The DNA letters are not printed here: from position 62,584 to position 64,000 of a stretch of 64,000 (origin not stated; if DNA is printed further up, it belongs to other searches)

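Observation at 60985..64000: CitE-like lyase, MoxR-type AAA+ (CoxD-like), VWA (CoxE-like) and rubredoxin in one tight co-directional block without a visible client enzyme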

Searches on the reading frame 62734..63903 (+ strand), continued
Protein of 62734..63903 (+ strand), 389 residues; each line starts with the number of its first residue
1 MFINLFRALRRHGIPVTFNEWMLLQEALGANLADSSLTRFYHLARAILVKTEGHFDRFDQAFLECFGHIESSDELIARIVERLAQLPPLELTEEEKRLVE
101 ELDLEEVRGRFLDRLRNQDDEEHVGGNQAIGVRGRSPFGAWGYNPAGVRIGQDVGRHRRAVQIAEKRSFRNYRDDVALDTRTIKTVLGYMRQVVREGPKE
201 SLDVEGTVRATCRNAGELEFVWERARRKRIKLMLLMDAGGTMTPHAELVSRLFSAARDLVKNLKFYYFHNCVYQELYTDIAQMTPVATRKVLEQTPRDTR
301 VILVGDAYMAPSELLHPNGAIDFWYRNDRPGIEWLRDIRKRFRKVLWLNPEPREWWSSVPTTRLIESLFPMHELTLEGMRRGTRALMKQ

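Call 74: search_protein_families(library=ncbifam, proteins=[L078:7143-7988:+, L078:8001-9179:+], max_evalue=0.00001)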
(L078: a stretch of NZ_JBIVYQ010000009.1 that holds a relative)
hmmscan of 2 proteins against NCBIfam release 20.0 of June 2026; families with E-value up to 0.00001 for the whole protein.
L078:7143-7988:+ (281 aa): 3 families
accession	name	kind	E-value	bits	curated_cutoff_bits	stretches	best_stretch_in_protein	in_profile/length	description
NF047784.1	MadB_ATPase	equivalog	5e-37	127.7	475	2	93-268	123-292/298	MadB family AAA-type ATPase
TIGR02639.1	ClpA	equivalog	7.2e-07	27.8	993.15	1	29-160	490-606/734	ATP-dependent Clp protease ATP-binding subunit ClpA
NF042959.1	IteA_antiphage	equivalog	2.4e-06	26.9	510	0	20-59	119-158/367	anti-phage ATPase IteA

L078:8001-9179:+ (392 aa): 1 family
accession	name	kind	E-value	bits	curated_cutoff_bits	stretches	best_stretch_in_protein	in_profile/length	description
NF041121.1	SAV_2336_NTERM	domain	1.9e-10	40.2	200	1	182-259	104-180/475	SAV_2336 N-terminal domain-related protein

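Call 75: predict_structure(alignment_id=A4)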
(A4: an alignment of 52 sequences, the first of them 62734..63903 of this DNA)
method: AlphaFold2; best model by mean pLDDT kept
length: 389 residues; sequences in the alignment: 52
mean_pLDDT: 62.1   pTM: 0.46
mean pLDDT of the five models: 62.1, 59.7, 57.6, 57.5, 57.2
residues with pLDDT >= 90: 35; 70-90: 129; 50-70: 97; < 50: 128
segments of 3 or more residues with pLDDT < 50: 68-76, 78-80, 86-91, 117-202, 216-227
pLDDT, mean of each block of 10 residues (from residue 1): 74 77 69 61 75 75 64 44 45 55 57 48 31 31 37 34 26 31 40 42 51 45 51 82 67 62 82 79 79 90 84 73 64 91 91 80 89 77 73
secondary structure, 60 per line:
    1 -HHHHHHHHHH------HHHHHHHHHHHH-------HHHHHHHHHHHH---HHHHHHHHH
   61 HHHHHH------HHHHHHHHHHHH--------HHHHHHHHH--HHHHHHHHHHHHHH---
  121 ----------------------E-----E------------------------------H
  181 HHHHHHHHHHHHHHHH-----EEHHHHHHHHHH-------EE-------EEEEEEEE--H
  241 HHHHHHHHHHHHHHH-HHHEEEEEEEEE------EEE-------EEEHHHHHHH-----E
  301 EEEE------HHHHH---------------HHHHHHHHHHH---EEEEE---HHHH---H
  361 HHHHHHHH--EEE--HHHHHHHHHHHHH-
elements in order: H2-11 H18-29 H37-48 H52-66 H73-84 H93-101 H104-117 H180-196 H204-213 E230-237 H240-255 E260-268 E275-277 E285-287 H288-294 E300-304 H311-315 H331-341 E345-349 H353-356 H360-368 E371-373 H376-388
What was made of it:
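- The structure model is only of medium quality: mean pLDDT 62, with residues 117-227 below 50 (call 75).
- Tried and rejected: The second, with added proteobacterial sequences, gave pLDDT 62, with a usable VWA domain but an unmodelled 117-227 region (call 75).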

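Call 77: fold_search(model_id=the predicted structure, library=pdb)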
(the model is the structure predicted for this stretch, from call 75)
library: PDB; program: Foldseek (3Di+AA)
matches with E <= 10: 1268; with E <= 0.001: 1
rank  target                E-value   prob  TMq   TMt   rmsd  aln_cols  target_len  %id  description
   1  1shu                  4.5e-04  1.00  0.25  0.46   6.8       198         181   12  Crystal Structure of the von Willebrand factor A domain of human capillary morphogenesis protein 2: an anthrax toxin rec (released 2004-04-13)
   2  6mxc_F                2.9e-03  0.89  0.17  0.27  11.9       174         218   15  Crystal structure of Trypanosoma brucei hypoxanthine-guanine-xanthine phosphoribosyltranferase in complex with GMP (released 2019-07-24)
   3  1p17_C                3.1e-03  0.87  0.17  0.28  11.4       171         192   10  Hypoxanthine Phosphoribosyltransferase from Trypanosoma cruzi, K68R mutant, complexed with the product IMP (released 2004-05-18)
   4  1p17_A                3.5e-03  0.84  0.16  0.27  11.6       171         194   10  Hypoxanthine Phosphoribosyltransferase from Trypanosoma cruzi, K68R mutant, complexed with the product IMP (released 2004-05-18)
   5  6mxb_D                4.0e-03  0.84  0.17  0.26  12.1       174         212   14  Crystal structure of Trypanosoma brucei hypoxanthine-guanine-xanthine phosphoribosyltranferase in complex with XMP (released 2019-07-24)
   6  9qhe_G                4.2e-03  0.96  0.25  0.38  10.4       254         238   10  NorQD complex state 2 from Jhaorihella thermophila (released 2026-03-25)
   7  7cec_B                4.2e-03  0.95  0.26  0.24   9.1       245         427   13  Structure of alpha6beta1 integrin in complex with laminin-511 (released 2021-06-23)
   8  7scr_F                4.5e-03  0.87  0.17  0.28  11.5       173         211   13  Crystal structure of trypanosome brucei hypoxanthine-guanine-xanthine phosphoribzosyltransferase in complex with (4S,7 (released 2022-03-02)
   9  1tc1_B                4.5e-03  0.84  0.18  0.30  11.2       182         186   10  A 1.4 ANGSTROM CRYSTAL STRUCTURE FOR THE HYPOXANTHINE PHOSPHORIBOSYLTRANSFERASE OF TRYPANOSOMA CRUZI (released 1999-10-07)
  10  5euc_A                4.5e-03  0.80  0.16  0.26  12.0       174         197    9  The role of the C-terminal region on the oligomeric state and enzymatic activity of Trypanosoma cruzi hypoxanthine pho (released 2016-03-30)
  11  6mxb_F                5.1e-03  0.84  0.17  0.26  12.1       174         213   15  Crystal structure of Trypanosoma brucei hypoxanthine-guanine-xanthine phosphoribosyltranferase in complex with XMP (released 2019-07-24)
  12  5euc_C                5.1e-03  0.75  0.17  0.28  12.7       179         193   11  The role of the C-terminal region on the oligomeric state and enzymatic activity of Trypanosoma cruzi hypoxanthine pho (released 2016-03-30)
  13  6ar9_A                6.9e-03  0.84  0.17  0.26  11.9       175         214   11  Crystal structure of hypoxanthine-guanine-xanthine phosphorybosyltranferase in complex with [(2-{[2-(2-amino-6-oxo-1,6 (released 2018-03-14)
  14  5euc_D                6.9e-03  0.72  0.16  0.29  11.9       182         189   10  The role of the C-terminal region on the oligomeric state and enzymatic activity of Trypanosoma cruzi hypoxanthine pho (released 2016-03-30)
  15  1i14_A                7.4e-03  0.72  0.16  0.28  12.0       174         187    9  ANALYSIS OF AN INVARIANT ASPARTIC ACID IN HPRTS-GLUTAMIC ACID MUTANT (released 2002-05-29)
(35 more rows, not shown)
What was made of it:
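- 62734..63903 (+): CoxE-like VWA adaptor protein, 389 aa, PA2706-type. It has an N-terminal helical domain, a conserved Gly-rich segment (residues 123-152) and a C-terminal VWA domain with the degenerate MIDAS motif D237-A-G-G-T241-M. In the AF2 model the VWA domain has pLDDT 73-91 (call 75), with weak Foldseek hits to the CMG2 VWA domain and to NorD (call 77).
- Closest known: NorQ/NorD and CbbQ/CbbO. Same: There is a weak structural hit of the VWA model to NorD in the NorQD complex 9qhe (call 77).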

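Call 81: search_protein_families(library=pfam, proteins=[L078:5955-7028:+, L078:4848-5822:-, L078:7143-7988:+, L078:8001-9179:+, L045:4562-5071:-, L047:7479-7931:+, L045:9982-10686:+, L086:2361-3740:+], max_evalue=0.0001)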
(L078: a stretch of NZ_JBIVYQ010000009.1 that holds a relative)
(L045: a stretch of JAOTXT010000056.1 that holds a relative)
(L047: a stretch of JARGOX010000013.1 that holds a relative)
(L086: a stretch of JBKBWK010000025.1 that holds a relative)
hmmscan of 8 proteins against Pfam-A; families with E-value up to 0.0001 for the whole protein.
L078:5955-7028:+ (357 aa): 1 family
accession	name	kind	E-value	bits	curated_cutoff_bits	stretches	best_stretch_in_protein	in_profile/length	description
PF05359.17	DUF748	-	6.9e-28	97.7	50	2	4-113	14-120/1037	Domain of Unknown Function (DUF748)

L078:4848-5822:- (324 aa): 1 family
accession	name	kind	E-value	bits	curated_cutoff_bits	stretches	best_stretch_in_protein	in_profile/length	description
PF00291.31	PALP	-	1.2e-74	251.7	35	1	11-302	4-295/295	Pyridoxal-phosphate dependent enzyme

L078:7143-7988:+ (281 aa): 8 families
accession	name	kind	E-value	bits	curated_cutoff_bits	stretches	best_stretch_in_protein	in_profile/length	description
PF00004.35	AAA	-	2e-13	51.4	21.2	1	29-177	1-127/131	ATPase family associated with various cellular activities (AAA)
PF07728.20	AAA_5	-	2e-13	51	22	1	28-172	1-139/139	AAA domain (dynein-related subfamily)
PF07724.20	AAA_2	-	4.8e-10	40.2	27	1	30-165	7-130/166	AAA domain (Cdc48 subfamily)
PF13401.12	AAA_22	-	8.7e-08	33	27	1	27-133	6-105/130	AAA domain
PF00158.32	Sigma54_activat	-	7.5e-07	29.4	20.2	0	16-47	12-43/168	Sigma-54 interaction domain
PF20720.3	nSTAND3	-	1.6e-05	25.1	27.2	1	9-53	1-44/155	Novel STAND NTPase 3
PF13191.12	AAA_16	-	2.3e-05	25.4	32.6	0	27-123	25-147/167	AAA ATPase domain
PF13245.12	AAA_19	-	5.7e-05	23.8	25.1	1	22-134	7-116/134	AAA domain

L078:8001-9179:+ (392 aa): 1 family
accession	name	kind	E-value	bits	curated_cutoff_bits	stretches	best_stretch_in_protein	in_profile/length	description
PF05762.20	VWA_CoxE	-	7e-08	32.6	26.4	1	184-274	7-100/222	VWA domain containing CoxE-like protein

L045:4562-5071:- (169 aa): 2 families
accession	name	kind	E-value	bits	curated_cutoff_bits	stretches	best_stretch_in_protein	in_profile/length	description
PF21157.2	DksA_N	-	6.2e-31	106.9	27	1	53-123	1-71/71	DnaK suppressor protein DksA, N-terminal domain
PF01258.23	zf-dskA_traR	-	1.4e-09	38.2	24.9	1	126-161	1-36/36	Prokaryotic dksA/traR C4-type zinc finger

L047:7479-7931:+ (150 aa): 3 families
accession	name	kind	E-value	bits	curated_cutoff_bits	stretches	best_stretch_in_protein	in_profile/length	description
PF00583.31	Acetyltransf_1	-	4.2e-17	62.9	20.7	1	23-135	7-113/116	Acetyltransferase (GNAT) family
PF13508.13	Acetyltransf_7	-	4.6e-11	43.4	27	1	52-135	3-79/84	Acetyltransferase (GNAT) domain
PF13673.13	Acetyltransf_10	-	1.8e-05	25.1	23.6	1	38-115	19-85/128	Acetyltransferase (GNAT) domain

L045:9982-10686:+ (234 aa): 1 family
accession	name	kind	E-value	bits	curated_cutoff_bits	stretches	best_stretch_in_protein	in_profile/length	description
PF01435.24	Peptidase_M48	-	1.7e-22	80.6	20.3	1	36-219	2-183/186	Peptidase family M48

L086:2361-3740:+ (459 aa): 1 family
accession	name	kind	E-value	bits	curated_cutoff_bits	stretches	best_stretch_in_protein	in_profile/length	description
PF11150.13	DUF2927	-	2e-46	159.1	26.2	1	60-258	2-205/206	Protein of unknown function (DUF2927)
